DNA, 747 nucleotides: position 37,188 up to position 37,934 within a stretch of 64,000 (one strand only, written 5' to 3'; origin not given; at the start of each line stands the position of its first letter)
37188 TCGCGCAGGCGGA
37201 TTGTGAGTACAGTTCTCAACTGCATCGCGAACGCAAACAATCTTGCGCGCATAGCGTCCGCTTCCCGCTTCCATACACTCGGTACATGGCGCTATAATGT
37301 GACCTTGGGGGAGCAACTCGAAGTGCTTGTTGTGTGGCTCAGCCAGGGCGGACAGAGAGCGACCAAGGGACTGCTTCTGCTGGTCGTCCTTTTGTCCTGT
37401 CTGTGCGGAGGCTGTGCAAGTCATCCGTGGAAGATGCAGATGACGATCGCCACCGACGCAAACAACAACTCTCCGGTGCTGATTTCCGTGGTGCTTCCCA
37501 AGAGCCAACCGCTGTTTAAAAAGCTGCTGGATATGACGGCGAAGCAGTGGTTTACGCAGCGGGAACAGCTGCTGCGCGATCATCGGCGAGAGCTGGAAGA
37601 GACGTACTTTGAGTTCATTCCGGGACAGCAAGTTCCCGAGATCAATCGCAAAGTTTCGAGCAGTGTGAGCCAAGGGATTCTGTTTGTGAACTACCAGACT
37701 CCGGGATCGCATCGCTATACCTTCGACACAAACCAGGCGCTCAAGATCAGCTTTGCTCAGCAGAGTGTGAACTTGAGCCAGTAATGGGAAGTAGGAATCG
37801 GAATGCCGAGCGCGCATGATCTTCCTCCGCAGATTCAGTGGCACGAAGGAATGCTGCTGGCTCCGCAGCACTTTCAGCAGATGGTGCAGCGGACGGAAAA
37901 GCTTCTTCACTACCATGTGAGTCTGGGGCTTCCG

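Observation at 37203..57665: Near-complete T6SS locus (tssJKL-M-ABC-hcp-EFG-vgrG-PAAR-like) with no clpV/tssH anywhere in the 64-kb window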

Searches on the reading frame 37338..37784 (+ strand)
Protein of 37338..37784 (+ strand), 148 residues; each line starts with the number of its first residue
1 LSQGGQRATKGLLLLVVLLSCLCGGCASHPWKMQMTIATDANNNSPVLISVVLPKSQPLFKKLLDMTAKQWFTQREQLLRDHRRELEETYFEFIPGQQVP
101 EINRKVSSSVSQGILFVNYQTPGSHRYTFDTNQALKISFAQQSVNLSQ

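Call 57: search_protein_families(library=ncbifam, max_evalue=1, proteins=[window:37338-37784:+])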
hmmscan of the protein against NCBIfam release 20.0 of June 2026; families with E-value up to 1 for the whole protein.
window:37338-37784:+ (148 aa): 1 family
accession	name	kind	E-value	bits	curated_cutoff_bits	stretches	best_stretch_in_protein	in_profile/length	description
NF006438.0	PRK08734.1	equivalog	0.092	11.8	363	1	56-114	21-79/305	lauroyl acyltransferase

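Call 62: predict_structure(protein=window:37413-37784:+)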
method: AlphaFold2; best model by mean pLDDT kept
length: 123 residues; sequences in the alignment: 1
mean_pLDDT: 41.6   pTM: 0.36
mean pLDDT of the five models: 41.6, 38.5, 34.0, 32.0, 31.8
residues with pLDDT >= 90: 0; 70-90: 10; 50-70: 25; < 50: 88
segments of 3 or more residues with pLDDT < 50: 1-27, 63-123
pLDDT, mean of each block of 10 residues (from residue 1): 33 35 45 70 61 69 40 27 31 33 32 28 25
secondary structure, 60 per line:
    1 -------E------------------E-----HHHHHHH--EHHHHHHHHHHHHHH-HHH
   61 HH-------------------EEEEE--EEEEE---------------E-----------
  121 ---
elements in order: H33-39 H43-56 H58-62 E82-86 E89-93

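Call 65: search_solved_structures(query=A1, max_evalue=10, show_alignments=1)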
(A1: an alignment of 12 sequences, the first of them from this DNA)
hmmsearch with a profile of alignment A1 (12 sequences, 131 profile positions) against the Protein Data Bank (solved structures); distinct sequences matched with E-value up to 10: 0.

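Call 66: search_protein_families(library=pfam, alignment_id=A1, max_evalue=1)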
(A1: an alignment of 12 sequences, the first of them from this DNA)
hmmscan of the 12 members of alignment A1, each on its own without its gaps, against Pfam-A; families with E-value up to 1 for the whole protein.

A. member 1, seq(123 aa): 2 families
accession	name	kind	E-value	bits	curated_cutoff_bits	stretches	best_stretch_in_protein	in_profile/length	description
PF01364.23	Peptidase_C25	-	0.00069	19.4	23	1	5-100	156-241/374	Peptidase family C25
PF13872.12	AAA_34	-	0.01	15.2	27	1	46-102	94-156/306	P-loop containing NTP hydrolase pore-1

B. families by the number of members that match (of 12 scanned): 5 families
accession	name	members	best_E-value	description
PF01364.23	Peptidase_C25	1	0.00069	Peptidase family C25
PF19711.4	DUF6207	1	0.0029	Family of unknown function (DUF6207)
PF13872.12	AAA_34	1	0.01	P-loop containing NTP hydrolase pore-1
PF00963.24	Cohesin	1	0.059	Cohesin domain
PF21702.3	GLGE_C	1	0.093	GLGE, C-terminal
